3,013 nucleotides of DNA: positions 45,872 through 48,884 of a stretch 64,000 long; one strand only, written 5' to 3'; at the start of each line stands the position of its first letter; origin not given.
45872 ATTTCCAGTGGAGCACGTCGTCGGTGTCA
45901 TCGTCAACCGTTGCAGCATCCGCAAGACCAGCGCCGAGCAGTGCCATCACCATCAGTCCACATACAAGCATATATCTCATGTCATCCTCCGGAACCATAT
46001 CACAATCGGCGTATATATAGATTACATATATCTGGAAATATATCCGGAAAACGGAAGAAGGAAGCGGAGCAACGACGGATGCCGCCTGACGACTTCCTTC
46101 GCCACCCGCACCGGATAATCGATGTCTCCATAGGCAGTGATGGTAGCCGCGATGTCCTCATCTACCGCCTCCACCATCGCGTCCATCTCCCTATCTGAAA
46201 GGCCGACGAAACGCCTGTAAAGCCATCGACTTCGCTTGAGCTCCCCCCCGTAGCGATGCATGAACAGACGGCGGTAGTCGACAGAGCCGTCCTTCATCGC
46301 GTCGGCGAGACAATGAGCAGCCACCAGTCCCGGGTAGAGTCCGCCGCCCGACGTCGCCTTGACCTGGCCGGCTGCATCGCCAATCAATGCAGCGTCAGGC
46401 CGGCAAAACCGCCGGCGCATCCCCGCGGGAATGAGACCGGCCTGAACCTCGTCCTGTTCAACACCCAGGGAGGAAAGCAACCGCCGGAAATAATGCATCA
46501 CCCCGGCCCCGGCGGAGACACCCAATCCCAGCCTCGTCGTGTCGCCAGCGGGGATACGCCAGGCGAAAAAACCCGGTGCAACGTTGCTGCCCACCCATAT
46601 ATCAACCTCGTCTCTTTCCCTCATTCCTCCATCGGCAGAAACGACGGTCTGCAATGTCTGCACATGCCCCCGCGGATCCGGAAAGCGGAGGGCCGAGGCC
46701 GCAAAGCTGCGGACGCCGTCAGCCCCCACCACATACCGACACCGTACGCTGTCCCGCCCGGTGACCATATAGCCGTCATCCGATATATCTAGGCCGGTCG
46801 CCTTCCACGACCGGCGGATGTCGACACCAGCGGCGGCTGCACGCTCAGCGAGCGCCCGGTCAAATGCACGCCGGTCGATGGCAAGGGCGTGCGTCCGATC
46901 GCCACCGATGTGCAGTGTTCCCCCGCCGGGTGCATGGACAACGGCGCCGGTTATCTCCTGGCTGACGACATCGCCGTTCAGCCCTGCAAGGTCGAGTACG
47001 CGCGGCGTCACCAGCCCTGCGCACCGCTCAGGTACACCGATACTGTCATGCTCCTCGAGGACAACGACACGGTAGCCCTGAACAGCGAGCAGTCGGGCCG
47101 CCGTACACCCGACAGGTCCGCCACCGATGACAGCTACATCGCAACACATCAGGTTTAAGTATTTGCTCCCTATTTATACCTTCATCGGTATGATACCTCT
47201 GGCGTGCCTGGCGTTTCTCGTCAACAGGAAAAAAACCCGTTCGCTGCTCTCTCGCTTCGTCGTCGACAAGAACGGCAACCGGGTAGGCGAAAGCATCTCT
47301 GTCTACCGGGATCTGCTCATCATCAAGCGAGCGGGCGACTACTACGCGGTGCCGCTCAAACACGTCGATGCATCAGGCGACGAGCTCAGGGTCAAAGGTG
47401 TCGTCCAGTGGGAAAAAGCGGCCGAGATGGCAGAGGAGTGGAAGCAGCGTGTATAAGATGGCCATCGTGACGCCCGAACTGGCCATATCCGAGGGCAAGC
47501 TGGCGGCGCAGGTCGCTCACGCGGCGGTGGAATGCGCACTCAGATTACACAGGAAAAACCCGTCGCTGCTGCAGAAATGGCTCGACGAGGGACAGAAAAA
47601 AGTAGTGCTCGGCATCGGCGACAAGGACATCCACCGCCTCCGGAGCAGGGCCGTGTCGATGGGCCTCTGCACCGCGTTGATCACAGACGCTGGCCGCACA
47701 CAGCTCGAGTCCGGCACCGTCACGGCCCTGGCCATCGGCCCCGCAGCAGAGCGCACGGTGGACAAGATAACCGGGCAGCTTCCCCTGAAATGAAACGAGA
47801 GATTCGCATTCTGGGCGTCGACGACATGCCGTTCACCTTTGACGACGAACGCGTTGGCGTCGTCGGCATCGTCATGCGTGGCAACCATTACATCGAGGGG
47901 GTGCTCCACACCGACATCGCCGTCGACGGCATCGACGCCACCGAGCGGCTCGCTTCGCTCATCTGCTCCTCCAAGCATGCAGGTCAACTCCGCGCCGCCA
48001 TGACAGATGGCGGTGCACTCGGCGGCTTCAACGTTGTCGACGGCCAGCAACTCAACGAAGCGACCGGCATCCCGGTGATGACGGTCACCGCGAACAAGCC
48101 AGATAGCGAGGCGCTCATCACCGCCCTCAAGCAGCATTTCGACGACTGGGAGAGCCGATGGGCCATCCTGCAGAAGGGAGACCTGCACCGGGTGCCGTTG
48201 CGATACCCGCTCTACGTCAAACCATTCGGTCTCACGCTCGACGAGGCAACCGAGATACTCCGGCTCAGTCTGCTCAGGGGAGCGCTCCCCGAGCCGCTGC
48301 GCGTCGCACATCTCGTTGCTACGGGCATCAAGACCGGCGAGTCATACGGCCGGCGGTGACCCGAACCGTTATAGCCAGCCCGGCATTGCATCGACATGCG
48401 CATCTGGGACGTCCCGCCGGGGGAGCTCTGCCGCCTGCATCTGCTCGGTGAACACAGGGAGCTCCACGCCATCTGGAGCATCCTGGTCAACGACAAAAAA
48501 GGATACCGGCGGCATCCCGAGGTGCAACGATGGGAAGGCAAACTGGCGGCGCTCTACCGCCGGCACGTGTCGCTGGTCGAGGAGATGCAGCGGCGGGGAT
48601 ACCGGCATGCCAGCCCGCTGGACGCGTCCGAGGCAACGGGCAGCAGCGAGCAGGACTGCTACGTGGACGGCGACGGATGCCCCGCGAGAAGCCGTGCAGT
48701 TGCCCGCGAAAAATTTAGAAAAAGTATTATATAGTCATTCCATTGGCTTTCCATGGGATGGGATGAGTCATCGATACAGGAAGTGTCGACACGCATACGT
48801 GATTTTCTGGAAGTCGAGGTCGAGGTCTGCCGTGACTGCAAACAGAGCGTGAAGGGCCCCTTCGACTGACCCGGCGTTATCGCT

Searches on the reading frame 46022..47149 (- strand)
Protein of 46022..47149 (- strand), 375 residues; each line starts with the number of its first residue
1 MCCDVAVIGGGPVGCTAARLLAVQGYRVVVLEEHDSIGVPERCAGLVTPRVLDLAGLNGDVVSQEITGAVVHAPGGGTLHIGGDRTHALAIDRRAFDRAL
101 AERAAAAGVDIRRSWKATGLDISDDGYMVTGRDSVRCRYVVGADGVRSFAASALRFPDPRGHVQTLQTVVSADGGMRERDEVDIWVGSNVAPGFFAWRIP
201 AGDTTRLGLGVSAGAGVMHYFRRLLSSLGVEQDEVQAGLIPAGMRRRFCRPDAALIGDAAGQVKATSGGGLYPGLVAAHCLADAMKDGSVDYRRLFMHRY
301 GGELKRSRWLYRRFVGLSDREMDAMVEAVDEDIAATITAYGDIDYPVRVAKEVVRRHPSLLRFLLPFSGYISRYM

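Call 3: search_protein_families(library=pfam, proteins=[window:46022-47149:-], max_evalue=0.01)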
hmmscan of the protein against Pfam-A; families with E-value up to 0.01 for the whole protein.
window:46022-47149:- (375 aa): 12 families
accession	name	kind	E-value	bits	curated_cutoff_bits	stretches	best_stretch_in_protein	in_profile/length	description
PF01494.25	FAD_binding_3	-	3.9e-19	69.5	22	1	3-194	2-213/349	FAD binding domain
PF01266.30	DAO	-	4.8e-12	46.5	27.9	2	4-51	1-50/353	FAD dependent oxidoreductase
PF05834.18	Lycopene_cycl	-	3.2e-09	36.8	23.4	1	4-157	1-146/380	Lycopene cyclase protein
PF13450.12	NAD_binding_8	-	1.1e-07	32.5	21.9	1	7-38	1-32/68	NAD(P)-binding Rossmann-like domain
PF04820.20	Trp_halogenase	-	2e-06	27.4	21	1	86-293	150-362/458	Tryptophan halogenase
PF01946.23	Thi4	-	2.1e-05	24.3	26.2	1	3-39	18-55/235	Thi4 family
PF03486.20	HI0933_like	-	3.2e-05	23.9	50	1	4-38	2-36/244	HI0933-like protein Rossmann domain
PF12831.13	FAD_oxidored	-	0.00013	21.8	27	1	4-123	1-117/416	FAD dependent oxidoreductase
PF00070.33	Pyr_redox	-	0.00018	22.4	22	1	5-38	2-35/82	Pyridine nucleotide-disulphide oxidoreductase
PF07992.20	Pyr_redox_2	-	0.0002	21.4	26.1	1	4-35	2-175/291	Pyridine nucleotide-disulphide oxidoreductase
PF00890.30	FAD_binding_2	-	0.00076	19.2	20.4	1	4-38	1-35/414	FAD binding domain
PF22578.2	GGR_cat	-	0.0012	19.1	27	1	174-216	14-55/88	Geranylgeranyl reductase catalytic domain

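Call 4: search_protein_families(library=ncbifam, proteins=[window:46022-47149:-], max_evalue=0.01)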
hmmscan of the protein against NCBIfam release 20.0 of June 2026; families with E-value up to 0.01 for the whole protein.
window:46022-47149:- (375 aa): 103 families (the best 25 are shown)
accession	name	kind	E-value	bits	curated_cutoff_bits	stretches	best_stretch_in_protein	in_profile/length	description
TIGR02032.1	GG-red-SF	subfamily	6.4e-58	196.8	158.8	1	4-283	2-295/297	geranylgeranyl reductase family protein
TIGR02023.1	BchP-ChlP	subfamily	2.2e-38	132.3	343.3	1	4-331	2-351/388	geranylgeranyl diphosphate reductase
NF041080.1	DGGGPL_reductase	equivalog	1.7e-20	73.3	580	1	4-287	3-313/447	digeranylgeranylglycerophospholipid reductase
NF041160.1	DGGPL_Thplmales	equivalog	1.1e-17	64.1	780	1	3-337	4-372/396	digeranylgeranylglycerophospholipid reductase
TIGR02028.1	ChlP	equivalog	1.5e-16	60.1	505.3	1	5-295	3-314/398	geranylgeranyl reductase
NF033145.1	rif_monoox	equivalog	5.4e-15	55.2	800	1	4-170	2-178/472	rifampin monooxygenase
NF049967.1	QhpG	equivalog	2.2e-12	46.6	240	1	5-208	1-202/423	flavin-dependent monooxygenase QhpG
NF004829.0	PRK06183.1-3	subfamily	5e-12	45.3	390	2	3-37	9-43/520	bifunctional 3-(3-hydroxy-phenyl)propionate/3-hydroxycinnamic acid hydroxylase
TIGR01988.1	Ubi-OHases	subfamily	2.4e-11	43.1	224.65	1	4-156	1-173/387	ubiquinone biosynthesis hydroxylase, UbiH/UbiF/VisC/COQ6 family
NF006092.0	PRK08244.1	equivalog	3.6e-10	39.1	644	1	1-150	1-161/494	monooxygenase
NF005303.0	PRK06834.1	subfamily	1.1e-09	37.5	625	1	4-151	5-159/488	hypothetical protein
NF005691.0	PRK07494.1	equivalog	2.5e-09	36.2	459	1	3-47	9-52/404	UbiH/UbiF family hydroxylase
NF008519.0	PRK11445.1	equivalog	7.8e-09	35.2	303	1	4-152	5-163/355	FAD-binding protein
NF005599.0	PRK07333.1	equivalog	2.6e-08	32.8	549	1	85-148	113-178/414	ubiquinone biosynthesis hydroxylase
NF006002.0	PRK08132.1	subfamily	4.2e-08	32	416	1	4-43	27-66/552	FAD-dependent oxidoreductase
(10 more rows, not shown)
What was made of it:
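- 46022..47149 (-): Flank of the conserved backbone: a geranylgeranyl reductase family gene. TIGR02032 196.8 bits against 158.8 (call 4).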

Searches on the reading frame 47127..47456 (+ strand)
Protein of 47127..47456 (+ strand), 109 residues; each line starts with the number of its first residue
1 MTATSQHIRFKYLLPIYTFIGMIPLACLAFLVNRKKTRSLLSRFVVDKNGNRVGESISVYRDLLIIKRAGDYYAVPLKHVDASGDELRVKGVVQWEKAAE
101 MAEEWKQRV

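Call 66: search_protein_families(library=pfam, proteins=[window:47127-47456:+], max_evalue=0.001)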
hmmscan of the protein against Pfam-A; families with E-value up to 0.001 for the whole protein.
window:47127-47456:+ (109 aa): 1 family
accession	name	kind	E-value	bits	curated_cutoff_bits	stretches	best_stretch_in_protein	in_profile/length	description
PF19023.6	DUF5749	-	2.7e-16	59.8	28.2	1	42-107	2-66/78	Family of unknown function (DUF5749)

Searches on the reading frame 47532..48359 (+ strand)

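Call 66: search_protein_families(library=pfam, proteins=[window:47532-48359:+], max_evalue=0.001)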
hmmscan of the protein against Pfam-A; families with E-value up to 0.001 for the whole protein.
window:47532-48359:+ (275 aa): 1 family
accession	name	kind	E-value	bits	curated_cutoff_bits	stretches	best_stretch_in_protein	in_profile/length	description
PF01949.23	Endo_dU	-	9.9e-53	178.7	32.7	1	90-266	2-181/182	Endonuclease dU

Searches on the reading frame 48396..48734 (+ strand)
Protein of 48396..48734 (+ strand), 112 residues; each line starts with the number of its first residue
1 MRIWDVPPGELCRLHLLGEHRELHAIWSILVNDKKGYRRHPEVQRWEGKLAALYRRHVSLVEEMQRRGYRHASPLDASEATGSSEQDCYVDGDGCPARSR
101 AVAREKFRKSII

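Call 66: search_protein_families(library=pfam, proteins=[window:48396-48734:+], max_evalue=0.001)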
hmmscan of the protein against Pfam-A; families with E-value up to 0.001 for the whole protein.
window:48396-48734:+ (112 aa): 1 family
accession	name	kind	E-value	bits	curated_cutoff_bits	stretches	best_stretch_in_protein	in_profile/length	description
PF03013.19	Pyr_excise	-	5.4e-29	100.8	23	1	1-75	1-79/81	Pyrimidine dimer DNA glycosylase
